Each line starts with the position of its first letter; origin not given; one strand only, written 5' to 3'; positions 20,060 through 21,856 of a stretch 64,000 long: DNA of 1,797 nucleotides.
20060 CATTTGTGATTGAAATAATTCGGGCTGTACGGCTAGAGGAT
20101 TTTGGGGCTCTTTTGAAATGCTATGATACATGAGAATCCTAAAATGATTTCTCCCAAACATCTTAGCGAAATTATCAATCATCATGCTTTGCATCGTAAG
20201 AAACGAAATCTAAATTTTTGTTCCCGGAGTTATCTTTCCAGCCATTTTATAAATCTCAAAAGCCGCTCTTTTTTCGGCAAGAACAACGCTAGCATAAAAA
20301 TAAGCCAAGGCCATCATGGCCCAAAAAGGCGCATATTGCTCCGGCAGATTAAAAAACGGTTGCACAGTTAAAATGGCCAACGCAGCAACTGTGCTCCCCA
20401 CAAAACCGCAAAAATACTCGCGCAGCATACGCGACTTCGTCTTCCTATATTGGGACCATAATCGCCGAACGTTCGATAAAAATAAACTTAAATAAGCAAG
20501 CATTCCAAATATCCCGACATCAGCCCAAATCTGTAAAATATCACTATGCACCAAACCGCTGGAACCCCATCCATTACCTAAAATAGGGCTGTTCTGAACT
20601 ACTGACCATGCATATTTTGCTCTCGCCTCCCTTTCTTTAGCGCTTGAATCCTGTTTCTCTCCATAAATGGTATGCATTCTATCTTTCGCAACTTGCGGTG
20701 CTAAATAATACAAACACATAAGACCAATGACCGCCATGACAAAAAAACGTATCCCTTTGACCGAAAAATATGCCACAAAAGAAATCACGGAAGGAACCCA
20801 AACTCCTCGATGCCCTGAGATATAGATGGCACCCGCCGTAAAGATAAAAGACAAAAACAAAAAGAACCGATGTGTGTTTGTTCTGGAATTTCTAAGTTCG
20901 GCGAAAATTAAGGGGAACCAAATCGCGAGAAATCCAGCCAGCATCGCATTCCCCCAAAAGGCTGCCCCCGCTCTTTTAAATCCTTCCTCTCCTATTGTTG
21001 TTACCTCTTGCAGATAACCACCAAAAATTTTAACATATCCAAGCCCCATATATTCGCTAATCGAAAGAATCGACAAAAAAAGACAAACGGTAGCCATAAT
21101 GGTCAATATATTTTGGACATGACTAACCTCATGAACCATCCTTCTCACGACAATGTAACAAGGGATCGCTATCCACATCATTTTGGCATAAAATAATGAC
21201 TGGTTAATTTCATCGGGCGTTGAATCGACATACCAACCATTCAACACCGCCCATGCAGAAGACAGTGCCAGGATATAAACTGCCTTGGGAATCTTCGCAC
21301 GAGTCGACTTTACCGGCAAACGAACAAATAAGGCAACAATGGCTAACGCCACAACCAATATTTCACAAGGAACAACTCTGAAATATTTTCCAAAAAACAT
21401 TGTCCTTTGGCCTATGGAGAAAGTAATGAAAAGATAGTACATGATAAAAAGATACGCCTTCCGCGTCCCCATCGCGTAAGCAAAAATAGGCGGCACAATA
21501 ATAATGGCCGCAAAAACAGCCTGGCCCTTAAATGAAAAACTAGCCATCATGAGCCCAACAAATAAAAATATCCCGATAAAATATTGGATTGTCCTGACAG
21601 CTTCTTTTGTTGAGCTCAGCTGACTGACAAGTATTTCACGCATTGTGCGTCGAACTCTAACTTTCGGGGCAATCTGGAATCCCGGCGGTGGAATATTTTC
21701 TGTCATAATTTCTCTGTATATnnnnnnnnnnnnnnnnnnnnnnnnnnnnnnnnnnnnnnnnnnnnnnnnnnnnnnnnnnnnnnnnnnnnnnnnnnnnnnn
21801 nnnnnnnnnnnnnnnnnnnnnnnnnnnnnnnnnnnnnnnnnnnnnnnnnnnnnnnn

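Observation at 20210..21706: Wzy_C/WaaL-family protein co-encoded with a PglK/MsbA-type exporter: LPS ligase or PglL-like protein O-oligosaccharyltransferase?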

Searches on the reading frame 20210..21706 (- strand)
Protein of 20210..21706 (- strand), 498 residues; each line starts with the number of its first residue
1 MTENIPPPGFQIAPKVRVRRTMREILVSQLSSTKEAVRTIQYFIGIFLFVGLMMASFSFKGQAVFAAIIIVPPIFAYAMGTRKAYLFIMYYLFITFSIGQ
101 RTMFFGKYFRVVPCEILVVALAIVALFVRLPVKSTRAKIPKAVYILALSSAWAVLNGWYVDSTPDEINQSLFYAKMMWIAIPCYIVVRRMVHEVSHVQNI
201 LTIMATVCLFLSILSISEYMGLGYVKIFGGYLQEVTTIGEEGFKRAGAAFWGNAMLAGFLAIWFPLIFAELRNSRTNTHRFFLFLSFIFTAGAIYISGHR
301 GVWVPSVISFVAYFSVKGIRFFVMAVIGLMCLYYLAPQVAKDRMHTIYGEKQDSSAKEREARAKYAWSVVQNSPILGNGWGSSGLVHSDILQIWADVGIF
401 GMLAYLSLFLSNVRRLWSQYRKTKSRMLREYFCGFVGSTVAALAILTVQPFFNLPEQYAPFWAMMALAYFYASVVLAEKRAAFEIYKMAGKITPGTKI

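Call 4: search_protein_families(library=pfam, proteins=[window:20210-21706:-], max_evalue=1)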
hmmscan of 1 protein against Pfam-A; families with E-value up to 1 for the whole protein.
window:20210-21706:- (498 aa): 1 family
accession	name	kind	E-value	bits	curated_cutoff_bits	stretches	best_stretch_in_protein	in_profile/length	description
PF04932.20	Wzy_C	-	1.2e-11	45.1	31.7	1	286-406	2-149/149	O-Antigen ligase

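Call 5: search_protein_families(library=ncbifam, proteins=[window:20210-21706:-], max_evalue=1)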
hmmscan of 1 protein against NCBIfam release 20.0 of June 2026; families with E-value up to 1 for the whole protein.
window:20210-21706:- (498 aa): 1 family
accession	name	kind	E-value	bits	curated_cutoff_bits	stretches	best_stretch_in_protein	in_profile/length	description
TIGR03097.1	PEP_O_lig_1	hypoth_equivalog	8.4e-07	28.2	188.1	1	108-424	42-356/408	putative O-glycosylation ligase, exosortase A system-associated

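Call 11: find_homologous_proteins(query=window:20210-21706:-, max_evalue=0.001)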
Query window:20210-21706:- (498 aa): 4 proteins with E <= 0.001 among 8000 candidates.
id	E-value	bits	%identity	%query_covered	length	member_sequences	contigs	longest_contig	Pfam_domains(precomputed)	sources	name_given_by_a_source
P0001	0.0e+0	1104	100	100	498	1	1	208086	PF04932.21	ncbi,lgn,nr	ncbi:MAG: O-antigen ligase family protein [Candidatus Omnitrophica bacterium]|nr:O-antigen ligase fa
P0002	3.1e-110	388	41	91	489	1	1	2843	PF04932.21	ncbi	-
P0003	9.0e-103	363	39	94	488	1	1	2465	PF04932.21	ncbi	-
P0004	2.2e-79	286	35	90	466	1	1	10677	PF04932.21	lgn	-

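Call 12: search_solved_structures(query=window:20210-21706:-, max_evalue=10, show_alignments=3)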
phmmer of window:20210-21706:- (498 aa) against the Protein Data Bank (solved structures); distinct sequences matched with E-value up to 10: 0.

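Call 15: search_solved_structures(query=A1, max_evalue=10, show_alignments=3)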
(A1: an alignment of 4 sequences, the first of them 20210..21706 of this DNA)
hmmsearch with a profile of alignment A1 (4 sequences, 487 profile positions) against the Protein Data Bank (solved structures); distinct sequences matched with E-value up to 10: 0.

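Call 23: find_homologous_proteins(query=A1, max_evalue=0.001)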
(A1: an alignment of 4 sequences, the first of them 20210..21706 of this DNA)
Query A1 (4 sequences) (498 aa, profile of the alignment): 10 proteins with E <= 0.001 among 8000 candidates.
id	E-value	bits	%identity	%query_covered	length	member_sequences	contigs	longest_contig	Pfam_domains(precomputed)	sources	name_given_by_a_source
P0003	1.6e-239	814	39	94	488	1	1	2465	PF04932.21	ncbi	-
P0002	1.8e-236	804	41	91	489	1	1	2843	PF04932.21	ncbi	-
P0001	1.3e-232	791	100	100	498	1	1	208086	PF04932.21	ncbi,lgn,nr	ncbi:MAG: O-antigen ligase family protein [Candidatus Omnitrophica bacterium]|nr:O-antigen ligase fa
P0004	1.1e-226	771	35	90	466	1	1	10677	PF04932.21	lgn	-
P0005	4.2e-10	57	24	29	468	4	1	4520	PF19358.5,PF04932.21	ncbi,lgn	-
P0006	2.3e-8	51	25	24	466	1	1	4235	PF19358.5,PF04932.21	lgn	-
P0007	9.0e-7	46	23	32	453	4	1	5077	PF19358.5,PF04932.21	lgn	-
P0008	8.4e-6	43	29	28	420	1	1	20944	PF04932.21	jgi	jgi:O-antigen ligase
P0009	3.7e-4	37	24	58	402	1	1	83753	PF04932.21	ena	-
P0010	6.9e-4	36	25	24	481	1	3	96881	-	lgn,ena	-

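Call 30: find_encoding_contigs(protein=P0004, flank=10000, max_places=3)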
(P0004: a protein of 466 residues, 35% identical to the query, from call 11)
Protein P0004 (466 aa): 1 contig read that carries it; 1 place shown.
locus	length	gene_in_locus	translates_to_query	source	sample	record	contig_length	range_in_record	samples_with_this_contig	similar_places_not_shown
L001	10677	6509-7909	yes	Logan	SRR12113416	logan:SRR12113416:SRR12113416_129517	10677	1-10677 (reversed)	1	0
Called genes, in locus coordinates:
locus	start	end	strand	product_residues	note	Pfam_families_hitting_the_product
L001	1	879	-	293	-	?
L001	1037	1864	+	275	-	PF01061:ABC2_membrane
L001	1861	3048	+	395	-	PF00005:ABC_tran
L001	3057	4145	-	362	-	PF13439:Glyco_transf_4, PF13477:Glyco_trans_4_2 (faint), PF13579:Glyco_trans_4_4, PF20706:GT4-conflict, PF00534:Glycos_transf_1, PF13692:Glyco_trans_1_4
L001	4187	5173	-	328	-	PF00534:Glycos_transf_1, PF13692:Glyco_trans_1_4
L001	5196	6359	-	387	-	PF01041:DegT_DnrJ_EryC1, PF00155:Aminotran_1_2 (weak), PF01053:Cys_Met_Meta_PP, PF01212:Beta_elim_lyase (weak)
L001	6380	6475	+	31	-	-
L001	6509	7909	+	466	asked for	PF04932:Wzy_C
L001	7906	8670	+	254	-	PF00535:Glycos_transf_2, PF13641:Glyco_tranf_2_3 (weak)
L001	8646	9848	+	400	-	PF13439:Glyco_transf_4, PF13579:Glyco_trans_4_4, PF20706:GT4-conflict, PF00534:Glycos_transf_1, PF13692:Glyco_trans_1_4, PF13524:Glyco_trans_1_2 (faint)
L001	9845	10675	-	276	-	?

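Call 33: find_related_loci(query=A1, collection=genome_contigs, flank=10000)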
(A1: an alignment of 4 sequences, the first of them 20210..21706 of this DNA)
Query A1 (498 aa) in genome_contigs; peptide patterns used: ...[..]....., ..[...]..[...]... (x = any residue, [..] = any of these).
12 stretches matched a pattern; 2 encode a relative of the query (tblastn E <= 1e-3); 2 distinct loci.
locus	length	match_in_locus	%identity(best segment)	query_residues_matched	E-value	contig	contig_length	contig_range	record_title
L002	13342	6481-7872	43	25-482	1e-121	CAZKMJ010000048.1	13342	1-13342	MAG TPA_asm: uncultured bacterium isolate SRP342105_co1_334 genome assembly, contig: NODE_6291_length_13342_cov_4.912621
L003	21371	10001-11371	41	30-482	9e-116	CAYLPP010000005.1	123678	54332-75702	MAG TPA_asm: uncultured bacterium isolate SRP342105_co1_308 genome assembly, contig: NODE_163_length_123678_cov_9.807439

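Call 35: search_protein_representatives(alignment_id=A1)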
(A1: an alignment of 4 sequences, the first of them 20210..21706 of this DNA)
Query: 4 sequences, 487 profile positions. Proteins with E-value up to 0.001 (for the whole library): 4165; up to 1e-10: 376; up to 1e-30: 86. The best 150 are listed.
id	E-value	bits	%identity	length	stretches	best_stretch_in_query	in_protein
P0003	5.2e-240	813.5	-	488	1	7-486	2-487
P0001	4.3e-233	790.7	-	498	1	1-486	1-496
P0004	3.5e-227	771.2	-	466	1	2-476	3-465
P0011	6.6e-162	555.9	-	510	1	12-478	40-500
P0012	4.9e-150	516.7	-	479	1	17-480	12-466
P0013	3.8e-142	490.7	-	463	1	18-476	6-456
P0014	2.9e-126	438.3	-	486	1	18-479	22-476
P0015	1.6e-115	402.9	-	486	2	24-355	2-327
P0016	4.5e-96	338.8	-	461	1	49-472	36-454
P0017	2.7e-75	270.2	-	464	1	35-463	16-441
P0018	4.4e-74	266.2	-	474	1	32-461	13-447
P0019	5.1e-73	262.7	-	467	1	30-468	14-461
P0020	7.4e-65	235.8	-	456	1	32-467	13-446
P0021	6.0e-62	226.2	-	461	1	41-466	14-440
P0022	1.0e-57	212.2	-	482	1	48-472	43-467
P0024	2.8e-53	197.6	-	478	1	54-461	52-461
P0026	6.7e-51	189.8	-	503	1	63-461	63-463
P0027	9.1e-51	189.3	-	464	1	49-476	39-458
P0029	6.7e-46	173.3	-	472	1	29-470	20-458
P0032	9.7e-45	169.4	-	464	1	40-466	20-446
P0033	6.7e-44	166.7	-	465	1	41-471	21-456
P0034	1.6e-43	165.4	-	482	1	72-469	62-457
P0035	6.9e-42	160.1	-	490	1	57-468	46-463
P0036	1.1e-41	159.3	-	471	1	21-464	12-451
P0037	2.0e-41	158.5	-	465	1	46-469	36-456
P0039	3.9e-41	157.6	-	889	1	51-463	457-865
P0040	6.5e-41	156.8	-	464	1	38-467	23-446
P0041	1.1e-40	156.0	-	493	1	54-462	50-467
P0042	4.2e-40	154.2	-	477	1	27-471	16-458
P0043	1.5e-39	152.4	-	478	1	56-463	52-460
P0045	6.0e-39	150.3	-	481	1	46-463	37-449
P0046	9.2e-39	149.7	-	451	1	34-461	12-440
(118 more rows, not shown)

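Call 37: predict_structure(alignment_id=A2)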
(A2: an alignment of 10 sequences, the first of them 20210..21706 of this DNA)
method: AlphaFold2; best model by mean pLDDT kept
length: 498 residues; sequences in the alignment: 10
mean_pLDDT: 75.4   pTM: 0.81
mean pLDDT of the five models: 75.4, 74.5, 73.5, 73.3, 71.2
residues with pLDDT >= 90: 115; 70-90: 230; 50-70: 87; < 50: 66
segments of 3 or more residues with pLDDT < 50: 1-20, 233-248, 334-354, 450-455
pLDDT, mean of each block of 10 residues (from residue 1): 38 40 59 82 86 76 79 82 82 74 64 82 85 70 93 81 69 82 92 90 90 83 69 45 40 72 91 90 92 74 79 85 62 47 42 53 82 86 60 86 92 94 92 95 74 57 92 89 81 66
secondary structure, 60 per line:
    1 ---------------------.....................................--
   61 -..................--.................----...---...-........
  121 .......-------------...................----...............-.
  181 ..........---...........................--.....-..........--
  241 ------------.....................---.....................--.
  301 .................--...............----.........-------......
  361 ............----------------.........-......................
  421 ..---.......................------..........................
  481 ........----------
elements in order: H22-58 H62-79 H82-98 E103-105 E109-111 H113-127 H141-159 H164-178 H180-190 H194-220 H223-227 H229-238 H253-273 H277-297 H300-317 H320-334 H339-347 H355-372 H389-397 H399-422 H426-448 H455-488
